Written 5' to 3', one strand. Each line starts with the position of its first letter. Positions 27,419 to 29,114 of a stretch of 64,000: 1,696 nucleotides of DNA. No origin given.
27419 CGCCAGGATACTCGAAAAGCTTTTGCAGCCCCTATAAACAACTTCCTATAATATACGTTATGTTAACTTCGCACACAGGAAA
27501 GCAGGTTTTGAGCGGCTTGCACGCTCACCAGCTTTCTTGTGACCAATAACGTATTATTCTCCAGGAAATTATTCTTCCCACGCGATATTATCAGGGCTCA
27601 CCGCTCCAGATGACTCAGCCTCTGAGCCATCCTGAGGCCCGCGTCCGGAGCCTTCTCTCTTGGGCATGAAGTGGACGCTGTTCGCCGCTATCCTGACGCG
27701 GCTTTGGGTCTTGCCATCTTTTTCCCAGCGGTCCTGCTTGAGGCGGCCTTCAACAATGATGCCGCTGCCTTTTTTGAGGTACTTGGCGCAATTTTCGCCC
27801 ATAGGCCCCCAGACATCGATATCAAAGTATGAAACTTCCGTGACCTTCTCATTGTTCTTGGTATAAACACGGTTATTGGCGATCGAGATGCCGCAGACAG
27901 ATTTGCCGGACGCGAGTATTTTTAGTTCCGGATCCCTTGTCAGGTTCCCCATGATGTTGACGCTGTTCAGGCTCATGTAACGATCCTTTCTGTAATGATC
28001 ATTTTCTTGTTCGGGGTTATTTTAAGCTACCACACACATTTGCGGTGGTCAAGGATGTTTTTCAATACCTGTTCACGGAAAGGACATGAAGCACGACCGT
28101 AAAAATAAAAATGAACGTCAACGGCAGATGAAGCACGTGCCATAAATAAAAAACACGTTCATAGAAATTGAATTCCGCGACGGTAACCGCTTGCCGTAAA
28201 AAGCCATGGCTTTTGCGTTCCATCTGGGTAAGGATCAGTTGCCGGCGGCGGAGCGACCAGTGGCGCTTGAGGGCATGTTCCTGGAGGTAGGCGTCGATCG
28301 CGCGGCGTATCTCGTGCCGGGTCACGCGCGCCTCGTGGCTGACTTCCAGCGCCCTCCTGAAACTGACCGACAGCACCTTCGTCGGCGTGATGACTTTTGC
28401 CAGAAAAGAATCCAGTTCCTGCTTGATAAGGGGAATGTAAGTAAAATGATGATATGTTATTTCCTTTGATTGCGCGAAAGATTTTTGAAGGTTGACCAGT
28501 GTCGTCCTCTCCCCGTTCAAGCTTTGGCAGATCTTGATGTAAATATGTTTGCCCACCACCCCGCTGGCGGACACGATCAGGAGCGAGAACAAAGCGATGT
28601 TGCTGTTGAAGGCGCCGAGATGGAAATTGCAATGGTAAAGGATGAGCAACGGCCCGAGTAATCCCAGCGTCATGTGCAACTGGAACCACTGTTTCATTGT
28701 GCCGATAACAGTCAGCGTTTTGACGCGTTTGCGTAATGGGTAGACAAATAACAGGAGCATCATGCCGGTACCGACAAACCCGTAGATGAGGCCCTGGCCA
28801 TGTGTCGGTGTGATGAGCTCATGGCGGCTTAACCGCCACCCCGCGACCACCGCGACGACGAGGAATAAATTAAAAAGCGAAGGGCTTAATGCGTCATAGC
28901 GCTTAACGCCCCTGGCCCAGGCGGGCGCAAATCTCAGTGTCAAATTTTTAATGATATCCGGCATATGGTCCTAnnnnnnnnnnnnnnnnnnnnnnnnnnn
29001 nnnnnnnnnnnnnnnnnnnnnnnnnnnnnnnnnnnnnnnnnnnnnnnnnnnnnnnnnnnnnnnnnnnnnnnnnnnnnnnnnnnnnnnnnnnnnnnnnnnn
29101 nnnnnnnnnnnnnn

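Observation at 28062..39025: Candidate extracellular electron-transfer conduit: 27-heme anchor cytochrome, 49-heme cytochrome, TPR+barrel OMP, Sel1/ankyrin protein, membrane protein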

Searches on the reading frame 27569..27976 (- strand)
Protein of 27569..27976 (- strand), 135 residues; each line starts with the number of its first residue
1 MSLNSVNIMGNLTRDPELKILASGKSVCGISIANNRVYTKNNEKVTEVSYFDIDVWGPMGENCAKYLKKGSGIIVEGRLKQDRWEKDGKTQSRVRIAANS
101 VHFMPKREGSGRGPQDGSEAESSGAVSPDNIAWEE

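Call 4: search_protein_families(library=pfam, proteins=[window:27569-27976:-], max_evalue=0.01)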
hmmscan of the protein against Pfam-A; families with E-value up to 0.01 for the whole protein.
window:27569-27976:- (135 aa): 1 family
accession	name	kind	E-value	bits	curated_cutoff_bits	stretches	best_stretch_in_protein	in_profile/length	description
PF00436.31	SSB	-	1.3e-28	99.5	26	1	3-104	1-104/104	Single-strand binding protein family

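Call 5: search_protein_families(library=ncbifam, proteins=[window:27569-27976:-], max_evalue=0.01)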
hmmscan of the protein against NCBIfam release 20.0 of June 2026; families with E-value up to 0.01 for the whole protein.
window:27569-27976:- (135 aa): 18 families
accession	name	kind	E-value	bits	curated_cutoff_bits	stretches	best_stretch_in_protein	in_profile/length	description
TIGR00621.2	ssb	subfamily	2.4e-32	112.5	53.95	1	2-118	3-122/165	single-stranded DNA-binding protein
NF006297.0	PRK08486.1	equivalog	4e-25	89.1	212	1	4-112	3-113/182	single-stranded DNA-binding protein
NF005406.0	PRK06958.1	subfamily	3.5e-20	73.2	252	1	2-125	3-129/182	single-stranded DNA-binding protein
NF005674.0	PRK07459.1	equivalog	3.7e-18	65.6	161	1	1-103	1-100/121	single-stranded DNA-binding protein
NF005851.0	PRK07772.1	subfamily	5.1e-18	65.9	194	1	6-101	7-106/191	single-stranded DNA-binding protein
NF005241.0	PRK06751.1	equivalog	8.9e-17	61.7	313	1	3-119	2-116/173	single-stranded DNA-binding protein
NF004948.0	PRK06293.1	equivalog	2.3e-16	60.2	156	1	5-117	3-112/161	single-stranded DNA-binding protein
NF005579.0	PRK07274.1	equivalog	4.8e-16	58.7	169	1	4-104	3-102/131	single-stranded DNA-binding protein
NF006445.0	PRK08763.1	subfamily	1.9e-15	57.4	246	1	3-118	5-122/164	single-stranded DNA-binding protein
NF004357.0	PRK05733.1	subfamily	2.6e-14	53.6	241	1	3-115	5-119/172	single-stranded DNA-binding protein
NF006533.0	PRK09010.1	subfamily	4e-13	49.7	260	1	3-104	6-110/177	single-stranded DNA-binding protein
NF005580.0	PRK07275.1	subfamily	5.6e-12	46.1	254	1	3-111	2-113/162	single-stranded DNA-binding protein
NF005242.0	PRK06752.1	equivalog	1.1e-11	44.9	189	1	3-108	2-108/112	single-stranded DNA-binding protein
NF010292.0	PRK13732.1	subfamily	1.1e-09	38.4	265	1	3-98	6-103/175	single-stranded DNA-binding protein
NF006039.0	PRK08182.1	subfamily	3.2e-09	36.9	70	1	7-107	6-113/150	single-stranded DNA-binding protein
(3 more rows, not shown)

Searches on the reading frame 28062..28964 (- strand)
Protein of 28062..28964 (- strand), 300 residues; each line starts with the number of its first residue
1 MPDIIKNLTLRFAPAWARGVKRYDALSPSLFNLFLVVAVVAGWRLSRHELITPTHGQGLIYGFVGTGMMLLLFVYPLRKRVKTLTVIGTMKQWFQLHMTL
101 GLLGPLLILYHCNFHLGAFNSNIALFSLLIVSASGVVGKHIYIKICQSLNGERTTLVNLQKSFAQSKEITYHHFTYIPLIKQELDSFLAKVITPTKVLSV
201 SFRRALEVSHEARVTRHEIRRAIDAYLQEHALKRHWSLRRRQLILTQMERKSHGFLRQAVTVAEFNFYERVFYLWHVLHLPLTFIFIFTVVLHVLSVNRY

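Call 4: search_protein_families(library=pfam, proteins=[window:28062-28964:-], max_evalue=0.01)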
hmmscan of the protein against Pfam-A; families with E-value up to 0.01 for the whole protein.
window:28062-28964:- (300 aa): 0 families

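Call 5: search_protein_families(library=ncbifam, proteins=[window:28062-28964:-], max_evalue=0.01)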
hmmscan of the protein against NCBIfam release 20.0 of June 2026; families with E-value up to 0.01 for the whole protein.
window:28062-28964:- (300 aa): 0 families

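Call 10: find_encoding_contigs(protein=window:28062-28964:-, flank=10000, max_places=6)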
Protein window:28062-28964:- (300 aa): 17 contigs read that carry it; 6 places shown.
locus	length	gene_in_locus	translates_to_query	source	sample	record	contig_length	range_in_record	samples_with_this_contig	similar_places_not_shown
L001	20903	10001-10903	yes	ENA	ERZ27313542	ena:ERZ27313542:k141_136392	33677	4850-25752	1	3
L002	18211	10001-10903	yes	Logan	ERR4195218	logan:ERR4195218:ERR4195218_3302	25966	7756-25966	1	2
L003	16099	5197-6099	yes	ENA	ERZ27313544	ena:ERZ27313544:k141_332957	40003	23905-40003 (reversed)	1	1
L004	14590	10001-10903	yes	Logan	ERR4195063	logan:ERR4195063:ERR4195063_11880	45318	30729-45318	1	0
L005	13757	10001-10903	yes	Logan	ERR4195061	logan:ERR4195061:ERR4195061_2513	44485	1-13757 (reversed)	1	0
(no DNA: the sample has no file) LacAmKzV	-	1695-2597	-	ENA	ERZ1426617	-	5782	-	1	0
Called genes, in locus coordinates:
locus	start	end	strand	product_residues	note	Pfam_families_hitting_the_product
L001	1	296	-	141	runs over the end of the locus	-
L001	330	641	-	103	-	-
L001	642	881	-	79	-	-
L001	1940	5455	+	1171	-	-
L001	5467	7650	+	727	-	-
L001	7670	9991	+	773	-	PF08238:Sel1, PF12796:Ank_2, PF13857:Ank_5 (weak), PF12796:Ank_2, PF12796:Ank_2, PF13637:Ank_4, PF13857:Ank_5, PF12796:Ank_2, +10 more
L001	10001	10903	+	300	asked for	-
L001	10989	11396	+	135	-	PF00436:SSB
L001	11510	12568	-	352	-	PF00730:HhH-GPD, PF00293:NUDIX, PF14815:NUDIX_4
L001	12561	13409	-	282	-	PF01513:NAD_kinase (weak)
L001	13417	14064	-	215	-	PF00702:Hydrolase, PF12710:HAD (weak), PF13419:HAD_2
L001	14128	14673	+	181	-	PF02677:QueH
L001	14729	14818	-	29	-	-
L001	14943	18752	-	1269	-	-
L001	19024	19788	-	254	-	PF01026:TatD_DNase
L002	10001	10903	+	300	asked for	-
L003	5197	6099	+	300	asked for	-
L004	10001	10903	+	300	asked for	-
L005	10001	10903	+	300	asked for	-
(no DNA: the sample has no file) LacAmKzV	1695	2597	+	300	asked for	-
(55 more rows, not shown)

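Call 26: find_homologous_proteins(query=window:28062-28964:-)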
Query window:28062-28964:- (300 aa): 354 proteins with E <= 0.001 among 2106 candidates; the best 120 are listed.
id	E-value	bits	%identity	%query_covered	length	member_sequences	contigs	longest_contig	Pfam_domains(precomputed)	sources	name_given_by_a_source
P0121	3.9e-194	662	100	100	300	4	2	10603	-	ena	-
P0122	1.1e-91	325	56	93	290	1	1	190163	-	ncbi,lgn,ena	ncbi:MAG: hypothetical protein WCO69_01000 [Candidatus Omnitrophota bacterium]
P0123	1.4e-87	312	51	100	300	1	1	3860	-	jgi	jgi:hypothetical protein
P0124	5.1e-87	310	51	100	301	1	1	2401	-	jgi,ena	-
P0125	3.5e-77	278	43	100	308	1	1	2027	-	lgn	-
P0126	2.3e-74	269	45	93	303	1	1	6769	-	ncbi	-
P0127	3.8e-74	268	44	93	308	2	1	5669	-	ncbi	-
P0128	4.6e-74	268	44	93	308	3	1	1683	-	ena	-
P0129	2.7e-73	265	44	93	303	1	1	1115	-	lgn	-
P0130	1.2e-70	256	43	94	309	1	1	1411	-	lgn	-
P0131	5.8e-57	211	40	91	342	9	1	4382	-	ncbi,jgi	-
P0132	2.3e-56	210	40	91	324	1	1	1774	-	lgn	-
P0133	2.8e-56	209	41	91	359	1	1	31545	-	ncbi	-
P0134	3.1e-56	209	42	88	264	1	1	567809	-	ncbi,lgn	-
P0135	3.9e-56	209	40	91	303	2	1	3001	-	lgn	-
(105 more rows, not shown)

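Call 39: search_protein_families(library=pfam, proteins=[window:28062-28964:-], max_evalue=1)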
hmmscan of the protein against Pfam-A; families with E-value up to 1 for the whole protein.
window:28062-28964:- (300 aa): 2 families
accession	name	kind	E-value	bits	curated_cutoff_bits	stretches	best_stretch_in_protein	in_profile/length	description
PF14358.11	DUF4405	-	0.015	16.3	26.7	1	64-115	14-65/66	Domain of unknown function (DUF4405)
PF03000.19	NPH3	-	0.023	14.8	27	1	183-231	185-234/258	NPH3 family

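Call 40: predict_structure(alignment_id=A3)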
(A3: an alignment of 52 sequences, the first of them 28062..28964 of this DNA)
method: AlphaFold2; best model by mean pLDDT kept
length: 300 residues; sequences in the alignment: 52
mean_pLDDT: 84.9   pTM: 0.70
mean pLDDT of the five models: 84.9, 82.1, 81.6, 80.2, 77.7
residues with pLDDT >= 90: 101; 70-90: 175; 50-70: 24; < 50: 0
segments of 3 or more residues with pLDDT < 50: none
pLDDT, mean of each block of 10 residues (from residue 1): 57 71 75 86 83 84 90 88 89 86 87 74 80 82 72 78 93 93 94 83 89 96 96 95 96 94 89 87 84 76
secondary structure, 60 per line:
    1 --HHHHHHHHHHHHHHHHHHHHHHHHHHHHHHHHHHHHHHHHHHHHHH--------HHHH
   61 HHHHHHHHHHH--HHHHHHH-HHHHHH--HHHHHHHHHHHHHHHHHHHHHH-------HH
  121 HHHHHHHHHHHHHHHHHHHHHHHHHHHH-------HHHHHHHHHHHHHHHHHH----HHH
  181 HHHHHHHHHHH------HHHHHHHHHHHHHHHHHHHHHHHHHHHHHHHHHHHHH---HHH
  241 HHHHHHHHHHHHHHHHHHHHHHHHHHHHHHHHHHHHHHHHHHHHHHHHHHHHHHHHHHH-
elements in order: H3-48 H57-71 H74-80 H82-87 H90-111 H119-148 H156-173 H178-191 H198-234 H238-299

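Call 73: search_protein_representatives(alignment_id=A3)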
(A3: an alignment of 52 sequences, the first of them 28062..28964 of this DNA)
Query: 52 sequences, 302 profile positions. Proteins with E-value up to 0.001 (for the whole library): 3474; up to 1e-10: 2172; up to 1e-30: 804. The best 150 are listed.
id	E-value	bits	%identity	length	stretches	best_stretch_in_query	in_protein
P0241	4.2e-110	384.4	-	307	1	7-302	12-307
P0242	7.5e-110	383.6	-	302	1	1-302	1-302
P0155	4.8e-105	367.8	-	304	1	12-302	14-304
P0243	2.0e-102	359.1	-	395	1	15-302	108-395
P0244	3.2e-101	355.2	-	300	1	11-302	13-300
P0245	5.7e-101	354.4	-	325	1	16-302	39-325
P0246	1.3e-100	353.2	-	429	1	14-302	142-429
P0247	1.6e-100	353.0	-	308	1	22-302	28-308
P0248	2.9e-100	352.0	-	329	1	13-302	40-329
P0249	4.3e-100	351.5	-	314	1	21-302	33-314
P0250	2.8e-99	348.8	-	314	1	24-302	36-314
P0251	9.1e-99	347.1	-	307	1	13-302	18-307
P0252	9.5e-99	347.1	-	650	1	11-302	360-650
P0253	5.0e-98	344.7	-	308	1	13-302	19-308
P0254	7.5e-98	344.1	-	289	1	26-302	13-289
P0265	9.9e-96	337.2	-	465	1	12-302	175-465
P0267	5.2e-95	334.8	-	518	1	19-302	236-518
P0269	1.7e-94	333.1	-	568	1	28-302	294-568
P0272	3.9e-94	331.9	-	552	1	27-302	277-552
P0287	3.0e-92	325.7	-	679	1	20-302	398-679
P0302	8.1e-90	317.8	-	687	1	19-302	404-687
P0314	8.9e-89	314.3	-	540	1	14-302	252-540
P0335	1.7e-87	310.2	-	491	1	14-302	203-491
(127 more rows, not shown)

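Call 74: search_protein_families(library=pfam, proteins=[P0252, P0287, P0302, P0269, P0272, P0314, P0267, P0335, P0265, P0246], max_evalue=0.0001)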
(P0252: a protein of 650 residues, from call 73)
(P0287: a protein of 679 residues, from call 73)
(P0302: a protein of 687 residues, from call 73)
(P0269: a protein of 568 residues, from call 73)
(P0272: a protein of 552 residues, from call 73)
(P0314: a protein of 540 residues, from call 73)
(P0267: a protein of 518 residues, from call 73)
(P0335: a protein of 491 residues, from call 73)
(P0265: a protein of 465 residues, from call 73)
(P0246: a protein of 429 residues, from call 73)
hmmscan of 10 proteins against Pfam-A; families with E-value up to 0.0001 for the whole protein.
P0252 (650 aa): 1 family
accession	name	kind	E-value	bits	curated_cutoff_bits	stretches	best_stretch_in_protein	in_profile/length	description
PF05036.18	SPOR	-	1.1e-07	32.5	21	0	59-97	34-72/76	SPOR domain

P0287 (679 aa): 0 families

P0302 (687 aa): 13 families
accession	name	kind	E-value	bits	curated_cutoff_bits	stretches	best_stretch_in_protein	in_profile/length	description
PF00515.34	TPR_1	-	7.4e-25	86.2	27.8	2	100-133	1-34/34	Tetratricopeptide repeat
PF07719.23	TPR_2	-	2.3e-23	80.7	27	2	100-133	1-34/34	Tetratricopeptide repeat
PF13414.12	TPR_11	-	3.1e-23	81.6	26.8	3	73-114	1-42/42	TPR repeat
PF13181.12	TPR_8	-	1.5e-16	59.5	25.7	1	100-133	1-34/34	Tetratricopeptide repeat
PF13431.12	TPR_17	-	1.3e-14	53.5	24.4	0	55-87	2-34/34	Tetratricopeptide repeat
PF13432.12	TPR_16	-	4.7e-14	53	32.7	1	70-133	1-64/65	Tetratricopeptide repeat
PF13428.12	TPR_14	-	2.7e-08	34.1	23.5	0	103-140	4-41/44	Tetratricopeptide repeat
PF13424.12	TPR_12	-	4.6e-08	33.6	30.1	1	70-130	7-75/77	Tetratricopeptide repeat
PF13371.12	TPR_9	-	1.9e-07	31.4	35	1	75-134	4-63/73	Tetratricopeptide repeat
PF14559.12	TPR_19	-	8.3e-07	29.7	25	1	80-141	5-65/68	Tetratricopeptide repeat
PF13174.12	TPR_6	-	2e-06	28.5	26.3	0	106-132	6-32/33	Tetratricopeptide repeat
PF13374.12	TPR_10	-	1.3e-05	25.5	27.5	0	100-128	2-30/42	Tetratricopeptide repeat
PF13176.12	TPR_7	-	2e-05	24.7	27.9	0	107-132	6-31/36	Tetratricopeptide repeat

P0269 (568 aa): 0 families

P0272 (552 aa): 0 families

P0314 (540 aa): 0 families

P0267 (518 aa): 0 families

P0335 (491 aa): 0 families

P0265 (465 aa): 1 family
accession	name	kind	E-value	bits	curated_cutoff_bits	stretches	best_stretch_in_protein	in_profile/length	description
PF12895.13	ANAPC3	-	6e-05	23.7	27.2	0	47-106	23-81/82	Anaphase-promoting complex, cyclosome, subunit 3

P0246 (429 aa): 0 families

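Call 86: fold_search(model_id=the predicted structure, library=pdb)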
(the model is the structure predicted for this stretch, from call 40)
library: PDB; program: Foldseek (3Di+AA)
matches with E <= 10: 67; with E <= 0.001: 0
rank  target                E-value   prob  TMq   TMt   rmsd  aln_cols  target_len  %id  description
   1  2efl                  1.8e+00  0.07  0.15  0.16  30.3       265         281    9  Crystal structure of the EFC domain of formin-binding protein 17 (released 2007-05-29)
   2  6bpc_A                2.1e+00  0.06  0.14  0.14  25.8       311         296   10  Plasmodium vivax reticulocyte binding protein 2b (PvRBP2b) bound to monoclonal antibody 4F7 (released 2018-06-20)
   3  9bd7_A                2.4e+00  0.12  0.24  0.14  20.4       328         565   11  PaMsbA in an open, outward conformation (released 2025-09-03)
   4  7aam_A                2.4e+00  0.06  0.15  0.16  28.1       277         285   13  Crystal structure of the F-BAR domain of PSTIPIP1 bound to the CTH domain of the phosphatase LYP (released 2022-02-23)
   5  7rro_A0               2.5e+00  0.06  0.13  0.17  26.3       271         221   12  Structure of the 48-nm repeat doublet microtubule from bovine tracheal cilia (released 2021-10-27)
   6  8omv_D                2.8e+00  0.06  0.13  0.07  32.5       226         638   13  Crystal structure of the constitutively active S117E/S181E mutant of human IKK2 (released 2024-04-10)
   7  4kik_A                3.3e+00  0.07  0.15  0.08  31.7       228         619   14  Human IkB kinase beta (released 2013-06-26)
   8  2yfb_B                3.4e+00  0.20  0.31  0.37  15.7       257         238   11  X-ray structure of McpS ligand binding domain in complex with succinate (released 2012-04-18)
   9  8wdf                  3.4e+00  0.11  0.26  0.28  10.3       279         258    8  Chemoreceptor PilJ from Pseudomonas aeruginosa PA14 (released 2024-07-24)
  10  8t4f_B                3.6e+00  0.08  0.21  0.12  21.5       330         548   13  Transporter associated with antigen processing (TAP) bound to the 9-mer peptide RRYQKSTEL (released 2024-06-19)
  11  7aal_A                3.6e+00  0.05  0.15  0.16  28.0       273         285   13  Crystal structure of the F-BAR domain of PSTIPIP1, G258A mutant (released 2022-02-23)
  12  1eh1                  3.9e+00  0.63  0.20  0.30   4.2        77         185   23  RIBOSOME RECYCLING FACTOR FROM THERMUS THERMOPHILUS (released 2000-11-15)
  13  4kik_B                3.9e+00  0.07  0.15  0.08  30.9       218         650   14  Human IkB kinase beta (released 2013-06-26)
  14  4kb2                  4.3e+00  0.51  0.19  0.28   4.4        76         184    8  Crystal structure of ribosome recycling factor mutant R109A from Mycobacterium tuberculosis (released 2014-03-12)
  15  2v0o_B                4.7e+00  0.07  0.19  0.20  22.8       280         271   12  FCHO2 F-BAR domain (released 2007-06-26)
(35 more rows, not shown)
